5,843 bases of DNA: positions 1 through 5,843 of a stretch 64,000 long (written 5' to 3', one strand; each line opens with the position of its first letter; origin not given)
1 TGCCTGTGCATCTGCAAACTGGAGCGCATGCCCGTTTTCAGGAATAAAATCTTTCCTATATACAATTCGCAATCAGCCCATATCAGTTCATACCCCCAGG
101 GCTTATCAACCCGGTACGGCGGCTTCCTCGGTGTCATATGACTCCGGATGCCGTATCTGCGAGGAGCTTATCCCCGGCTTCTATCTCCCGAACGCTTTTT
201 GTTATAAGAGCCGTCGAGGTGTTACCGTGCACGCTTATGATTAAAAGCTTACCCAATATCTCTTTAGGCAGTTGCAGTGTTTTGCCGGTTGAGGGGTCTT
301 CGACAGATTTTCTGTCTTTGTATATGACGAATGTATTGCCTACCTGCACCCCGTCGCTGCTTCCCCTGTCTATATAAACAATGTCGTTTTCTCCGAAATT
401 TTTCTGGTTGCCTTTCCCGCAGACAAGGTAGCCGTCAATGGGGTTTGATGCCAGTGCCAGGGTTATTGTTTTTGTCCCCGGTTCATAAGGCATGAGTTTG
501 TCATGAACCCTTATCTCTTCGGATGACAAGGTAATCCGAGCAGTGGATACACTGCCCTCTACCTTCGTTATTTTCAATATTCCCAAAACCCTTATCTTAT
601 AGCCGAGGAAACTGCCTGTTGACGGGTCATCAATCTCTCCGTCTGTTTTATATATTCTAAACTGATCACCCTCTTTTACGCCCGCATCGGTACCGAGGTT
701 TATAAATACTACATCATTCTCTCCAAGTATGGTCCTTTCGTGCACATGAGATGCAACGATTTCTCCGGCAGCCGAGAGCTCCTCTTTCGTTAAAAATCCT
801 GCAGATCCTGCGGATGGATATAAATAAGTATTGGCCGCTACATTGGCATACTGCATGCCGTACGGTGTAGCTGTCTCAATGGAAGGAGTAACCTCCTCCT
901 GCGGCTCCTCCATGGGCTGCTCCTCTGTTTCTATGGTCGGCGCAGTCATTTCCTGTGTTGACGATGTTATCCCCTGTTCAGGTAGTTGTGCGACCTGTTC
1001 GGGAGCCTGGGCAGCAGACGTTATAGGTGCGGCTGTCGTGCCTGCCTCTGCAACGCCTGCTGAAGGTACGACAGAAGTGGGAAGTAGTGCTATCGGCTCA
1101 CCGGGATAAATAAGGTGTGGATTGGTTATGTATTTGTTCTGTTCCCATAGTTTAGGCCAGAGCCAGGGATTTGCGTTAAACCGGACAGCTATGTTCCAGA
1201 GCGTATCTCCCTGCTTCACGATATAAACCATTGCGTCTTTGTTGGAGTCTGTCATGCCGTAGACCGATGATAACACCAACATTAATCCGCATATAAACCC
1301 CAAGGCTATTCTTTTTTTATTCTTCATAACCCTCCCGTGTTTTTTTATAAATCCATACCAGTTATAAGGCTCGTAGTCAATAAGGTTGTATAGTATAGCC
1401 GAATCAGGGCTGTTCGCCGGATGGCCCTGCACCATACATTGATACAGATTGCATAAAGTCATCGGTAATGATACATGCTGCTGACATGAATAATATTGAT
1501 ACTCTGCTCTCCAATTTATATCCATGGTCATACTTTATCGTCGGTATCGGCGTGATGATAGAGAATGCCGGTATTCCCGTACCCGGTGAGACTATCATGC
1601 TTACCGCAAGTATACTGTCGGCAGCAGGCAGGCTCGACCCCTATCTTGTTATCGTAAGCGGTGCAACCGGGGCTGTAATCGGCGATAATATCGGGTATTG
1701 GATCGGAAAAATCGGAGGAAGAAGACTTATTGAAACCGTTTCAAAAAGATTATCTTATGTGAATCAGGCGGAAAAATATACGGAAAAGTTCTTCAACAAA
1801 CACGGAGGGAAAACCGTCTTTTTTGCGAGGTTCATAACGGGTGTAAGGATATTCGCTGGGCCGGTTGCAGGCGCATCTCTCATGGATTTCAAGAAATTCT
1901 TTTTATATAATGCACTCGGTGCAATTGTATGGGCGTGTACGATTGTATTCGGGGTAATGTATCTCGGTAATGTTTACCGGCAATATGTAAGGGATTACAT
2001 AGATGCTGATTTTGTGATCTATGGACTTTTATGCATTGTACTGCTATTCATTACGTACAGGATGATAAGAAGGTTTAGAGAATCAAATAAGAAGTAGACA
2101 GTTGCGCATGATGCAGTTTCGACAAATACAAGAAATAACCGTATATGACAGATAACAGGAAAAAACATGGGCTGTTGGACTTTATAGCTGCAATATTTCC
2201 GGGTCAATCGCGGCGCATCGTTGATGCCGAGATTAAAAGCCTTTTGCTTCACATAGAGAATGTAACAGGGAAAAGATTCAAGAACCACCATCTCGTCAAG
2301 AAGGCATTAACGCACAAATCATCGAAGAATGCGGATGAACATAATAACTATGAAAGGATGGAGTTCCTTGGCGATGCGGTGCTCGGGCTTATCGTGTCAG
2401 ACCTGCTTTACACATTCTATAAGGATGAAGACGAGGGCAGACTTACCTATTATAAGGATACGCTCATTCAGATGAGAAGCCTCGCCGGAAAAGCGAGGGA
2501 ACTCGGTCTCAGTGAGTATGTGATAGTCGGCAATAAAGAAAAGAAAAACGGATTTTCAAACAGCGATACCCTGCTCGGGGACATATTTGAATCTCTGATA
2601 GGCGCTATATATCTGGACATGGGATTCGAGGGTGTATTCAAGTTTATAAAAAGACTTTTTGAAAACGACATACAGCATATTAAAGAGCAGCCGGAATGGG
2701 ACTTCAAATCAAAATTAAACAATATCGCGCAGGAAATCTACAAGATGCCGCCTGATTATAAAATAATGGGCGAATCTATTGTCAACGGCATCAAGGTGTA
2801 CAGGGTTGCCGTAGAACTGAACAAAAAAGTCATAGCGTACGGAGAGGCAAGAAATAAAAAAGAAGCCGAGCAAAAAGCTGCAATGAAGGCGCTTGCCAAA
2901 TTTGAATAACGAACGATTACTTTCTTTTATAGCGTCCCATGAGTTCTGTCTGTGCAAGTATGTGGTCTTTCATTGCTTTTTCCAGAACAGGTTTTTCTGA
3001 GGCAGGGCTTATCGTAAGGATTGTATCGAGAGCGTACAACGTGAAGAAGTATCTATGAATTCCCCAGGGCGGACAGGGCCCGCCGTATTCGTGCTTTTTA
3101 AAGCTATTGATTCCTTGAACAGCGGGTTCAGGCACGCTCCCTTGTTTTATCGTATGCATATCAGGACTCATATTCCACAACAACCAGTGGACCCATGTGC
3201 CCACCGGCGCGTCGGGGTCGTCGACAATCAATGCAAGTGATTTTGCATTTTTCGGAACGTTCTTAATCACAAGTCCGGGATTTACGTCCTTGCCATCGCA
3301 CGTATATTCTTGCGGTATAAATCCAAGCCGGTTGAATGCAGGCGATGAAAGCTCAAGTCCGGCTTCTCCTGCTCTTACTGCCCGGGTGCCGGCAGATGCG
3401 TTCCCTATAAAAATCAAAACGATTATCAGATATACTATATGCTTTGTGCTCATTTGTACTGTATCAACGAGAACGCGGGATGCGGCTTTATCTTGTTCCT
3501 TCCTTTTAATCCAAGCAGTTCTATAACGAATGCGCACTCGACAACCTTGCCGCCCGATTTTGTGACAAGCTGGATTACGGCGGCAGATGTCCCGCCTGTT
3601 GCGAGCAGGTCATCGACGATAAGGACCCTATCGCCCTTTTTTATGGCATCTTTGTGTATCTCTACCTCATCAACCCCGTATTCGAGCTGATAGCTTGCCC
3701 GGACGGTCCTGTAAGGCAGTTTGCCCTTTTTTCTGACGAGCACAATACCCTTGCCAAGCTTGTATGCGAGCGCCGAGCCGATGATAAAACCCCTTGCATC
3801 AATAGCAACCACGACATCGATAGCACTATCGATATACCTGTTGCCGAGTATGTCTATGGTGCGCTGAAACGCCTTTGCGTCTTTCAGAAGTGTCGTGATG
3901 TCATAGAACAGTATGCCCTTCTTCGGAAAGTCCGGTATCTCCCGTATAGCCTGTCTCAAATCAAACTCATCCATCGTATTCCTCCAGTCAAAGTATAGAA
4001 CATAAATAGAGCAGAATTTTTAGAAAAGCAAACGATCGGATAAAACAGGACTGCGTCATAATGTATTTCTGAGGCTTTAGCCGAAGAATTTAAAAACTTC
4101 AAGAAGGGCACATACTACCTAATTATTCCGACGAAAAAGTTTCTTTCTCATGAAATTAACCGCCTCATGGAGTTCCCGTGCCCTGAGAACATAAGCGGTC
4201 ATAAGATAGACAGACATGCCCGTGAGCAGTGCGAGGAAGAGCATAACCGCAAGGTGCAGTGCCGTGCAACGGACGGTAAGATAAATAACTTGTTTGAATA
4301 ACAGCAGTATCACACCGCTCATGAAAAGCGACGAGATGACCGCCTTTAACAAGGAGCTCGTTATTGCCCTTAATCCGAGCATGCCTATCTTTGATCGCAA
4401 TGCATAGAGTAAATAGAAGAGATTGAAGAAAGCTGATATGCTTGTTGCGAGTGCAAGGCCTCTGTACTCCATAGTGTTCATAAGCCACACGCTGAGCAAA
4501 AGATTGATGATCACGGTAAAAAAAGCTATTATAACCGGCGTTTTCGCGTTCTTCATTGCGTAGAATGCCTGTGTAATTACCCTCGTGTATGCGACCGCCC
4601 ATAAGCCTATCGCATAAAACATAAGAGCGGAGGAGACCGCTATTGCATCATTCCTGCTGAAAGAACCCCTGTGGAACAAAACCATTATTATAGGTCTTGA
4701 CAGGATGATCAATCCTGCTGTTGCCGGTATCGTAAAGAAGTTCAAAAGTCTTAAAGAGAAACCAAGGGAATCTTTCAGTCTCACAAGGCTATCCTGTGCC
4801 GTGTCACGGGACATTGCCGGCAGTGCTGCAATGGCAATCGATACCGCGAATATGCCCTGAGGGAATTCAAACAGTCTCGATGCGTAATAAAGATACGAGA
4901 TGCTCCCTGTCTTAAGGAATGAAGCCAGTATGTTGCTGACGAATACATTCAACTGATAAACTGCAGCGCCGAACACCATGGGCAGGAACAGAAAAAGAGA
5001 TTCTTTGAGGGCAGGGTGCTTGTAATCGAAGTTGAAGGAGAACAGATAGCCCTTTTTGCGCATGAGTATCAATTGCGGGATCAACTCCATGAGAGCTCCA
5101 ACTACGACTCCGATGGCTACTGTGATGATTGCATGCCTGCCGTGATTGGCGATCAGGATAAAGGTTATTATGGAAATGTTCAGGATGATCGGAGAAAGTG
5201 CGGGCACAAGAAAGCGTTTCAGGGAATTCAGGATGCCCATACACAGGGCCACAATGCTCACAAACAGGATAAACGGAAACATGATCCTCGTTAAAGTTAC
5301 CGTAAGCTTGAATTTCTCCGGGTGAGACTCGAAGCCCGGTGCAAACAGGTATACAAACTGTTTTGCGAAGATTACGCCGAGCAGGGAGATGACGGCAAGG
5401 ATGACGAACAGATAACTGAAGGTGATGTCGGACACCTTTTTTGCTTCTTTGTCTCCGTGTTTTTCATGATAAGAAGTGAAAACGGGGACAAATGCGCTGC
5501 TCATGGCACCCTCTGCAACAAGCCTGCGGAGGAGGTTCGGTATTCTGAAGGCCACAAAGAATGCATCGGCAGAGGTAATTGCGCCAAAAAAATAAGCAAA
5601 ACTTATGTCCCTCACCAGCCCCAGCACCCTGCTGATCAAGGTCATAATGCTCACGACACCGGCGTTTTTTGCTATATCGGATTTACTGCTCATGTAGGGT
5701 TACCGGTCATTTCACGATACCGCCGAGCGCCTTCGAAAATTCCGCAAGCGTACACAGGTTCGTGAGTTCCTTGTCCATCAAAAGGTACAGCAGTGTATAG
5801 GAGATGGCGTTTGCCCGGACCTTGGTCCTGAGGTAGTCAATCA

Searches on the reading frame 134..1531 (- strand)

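Call 46: search_protein_families(library=pfam, proteins=[window:134-1531:-], max_evalue=0.00001)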
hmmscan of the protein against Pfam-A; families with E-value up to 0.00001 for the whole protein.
window:134-1531:- (465 aa): 2 families
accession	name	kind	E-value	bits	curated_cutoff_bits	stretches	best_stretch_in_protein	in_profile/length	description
PF16538.11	FlgT_C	-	8.8e-09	36.1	27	0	274-302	3-31/77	Flagellar assembly protein T, C-terminal domain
PF01476.26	LysM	-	2e-08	34.5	20.9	1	103-147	1-40/43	LysM domain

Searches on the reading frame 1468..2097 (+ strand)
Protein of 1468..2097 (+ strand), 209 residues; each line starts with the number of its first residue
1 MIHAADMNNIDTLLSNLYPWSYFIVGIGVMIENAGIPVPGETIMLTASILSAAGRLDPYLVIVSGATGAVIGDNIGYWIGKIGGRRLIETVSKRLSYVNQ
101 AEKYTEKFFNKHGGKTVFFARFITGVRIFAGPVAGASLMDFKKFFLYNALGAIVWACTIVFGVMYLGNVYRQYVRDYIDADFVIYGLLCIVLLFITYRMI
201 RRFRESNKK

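Call 93: search_protein_families(library=pfam, proteins=[window:1468-2097:+], max_evalue=0.001)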
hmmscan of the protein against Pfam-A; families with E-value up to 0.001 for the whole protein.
window:1468-2097:+ (209 aa): 1 family
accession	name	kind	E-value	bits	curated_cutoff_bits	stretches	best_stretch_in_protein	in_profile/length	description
PF09335.16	VTT_dom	-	9.9e-21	74.9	33.9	1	38-162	1-120/123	VTT domain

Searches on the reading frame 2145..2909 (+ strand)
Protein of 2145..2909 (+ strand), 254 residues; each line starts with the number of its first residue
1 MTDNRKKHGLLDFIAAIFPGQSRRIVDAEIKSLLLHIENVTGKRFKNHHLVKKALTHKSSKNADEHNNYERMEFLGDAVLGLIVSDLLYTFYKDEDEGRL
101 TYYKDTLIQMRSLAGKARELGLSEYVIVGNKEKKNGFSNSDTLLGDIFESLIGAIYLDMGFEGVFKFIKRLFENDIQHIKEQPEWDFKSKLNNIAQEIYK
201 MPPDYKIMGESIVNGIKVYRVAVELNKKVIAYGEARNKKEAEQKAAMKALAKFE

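Call 93: search_protein_families(library=pfam, proteins=[window:2145-2909:+], max_evalue=0.001)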
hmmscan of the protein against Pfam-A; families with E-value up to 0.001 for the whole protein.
window:2145-2909:+ (254 aa): 4 families
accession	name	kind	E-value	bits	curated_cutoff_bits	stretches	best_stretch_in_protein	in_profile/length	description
PF14622.11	Ribonucleas_3_3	-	1.1e-30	106.8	35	1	48-171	2-123/128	Ribonuclease-III-like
PF00636.31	Ribonuclease_3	-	1.2e-20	74.6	27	1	70-160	1-102/102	Ribonuclease III domain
PF00035.32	dsrm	-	5.1e-14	53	23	1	188-252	2-65/66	Double-stranded RNA binding motif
PF24995.1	DSRM_2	-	3.7e-06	27.8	27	1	203-254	35-78/79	dsRNA binding domain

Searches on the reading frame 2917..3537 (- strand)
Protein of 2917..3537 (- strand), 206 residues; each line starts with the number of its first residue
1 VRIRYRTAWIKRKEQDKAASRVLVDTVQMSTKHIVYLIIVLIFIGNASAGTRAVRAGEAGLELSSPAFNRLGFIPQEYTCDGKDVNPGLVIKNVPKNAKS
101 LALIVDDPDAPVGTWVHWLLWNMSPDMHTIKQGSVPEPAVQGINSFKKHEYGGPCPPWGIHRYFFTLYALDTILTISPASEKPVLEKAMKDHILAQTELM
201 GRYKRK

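Call 93: search_protein_families(library=pfam, proteins=[window:2917-3537:-], max_evalue=0.001)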
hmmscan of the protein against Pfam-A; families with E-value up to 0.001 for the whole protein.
window:2917-3537:- (206 aa): 1 family
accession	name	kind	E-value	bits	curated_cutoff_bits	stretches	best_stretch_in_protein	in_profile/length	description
PF01161.25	PBP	-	2.6e-41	141.6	24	1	74-203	2-135/135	Phosphatidylethanolamine-binding protein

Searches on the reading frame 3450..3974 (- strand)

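Call 93: search_protein_families(library=pfam, proteins=[window:3450-3974:-], max_evalue=0.001)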
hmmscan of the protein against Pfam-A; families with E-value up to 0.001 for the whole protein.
window:3450-3974:- (174 aa): 2 families
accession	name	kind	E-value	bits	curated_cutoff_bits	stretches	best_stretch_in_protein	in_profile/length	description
PF00156.33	Pribosyltran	-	1.5e-16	60.5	26.3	1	45-152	21-125/158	Phosphoribosyl transferase domain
PF14681.12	UPRTase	-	0.00075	19.5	27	0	113-150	119-156/206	Uracil phosphoribosyltransferase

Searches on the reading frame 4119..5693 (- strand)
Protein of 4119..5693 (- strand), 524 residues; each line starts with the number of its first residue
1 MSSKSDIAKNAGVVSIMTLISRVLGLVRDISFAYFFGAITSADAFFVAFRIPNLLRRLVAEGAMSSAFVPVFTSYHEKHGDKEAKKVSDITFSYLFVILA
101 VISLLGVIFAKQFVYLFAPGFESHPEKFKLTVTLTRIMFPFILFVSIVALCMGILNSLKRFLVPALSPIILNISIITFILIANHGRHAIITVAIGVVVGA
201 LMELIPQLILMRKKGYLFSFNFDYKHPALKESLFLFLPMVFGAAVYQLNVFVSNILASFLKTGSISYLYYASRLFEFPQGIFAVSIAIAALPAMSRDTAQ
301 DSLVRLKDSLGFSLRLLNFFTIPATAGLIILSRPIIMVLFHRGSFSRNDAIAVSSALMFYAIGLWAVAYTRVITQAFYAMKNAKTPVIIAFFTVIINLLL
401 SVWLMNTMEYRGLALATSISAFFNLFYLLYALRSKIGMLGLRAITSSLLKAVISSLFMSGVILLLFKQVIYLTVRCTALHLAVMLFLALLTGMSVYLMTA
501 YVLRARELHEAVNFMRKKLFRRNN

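Call 46: search_protein_families(library=pfam, proteins=[window:4119-5693:-], max_evalue=0.00001)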
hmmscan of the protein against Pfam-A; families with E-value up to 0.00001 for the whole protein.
window:4119-5693:- (524 aa): 3 families
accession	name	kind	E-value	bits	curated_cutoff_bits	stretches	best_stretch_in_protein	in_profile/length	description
PF03023.19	MurJ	-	2.6e-123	412.4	27.4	1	32-469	1-436/451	Lipid II flippase MurJ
PF01554.23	MatE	-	8.7e-07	29.2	24.9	0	238-402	1-160/161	MatE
PF01943.22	Polysacc_synt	-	1.5e-06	28.3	28.2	1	9-296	3-272/274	Polysaccharide biosynthesis protein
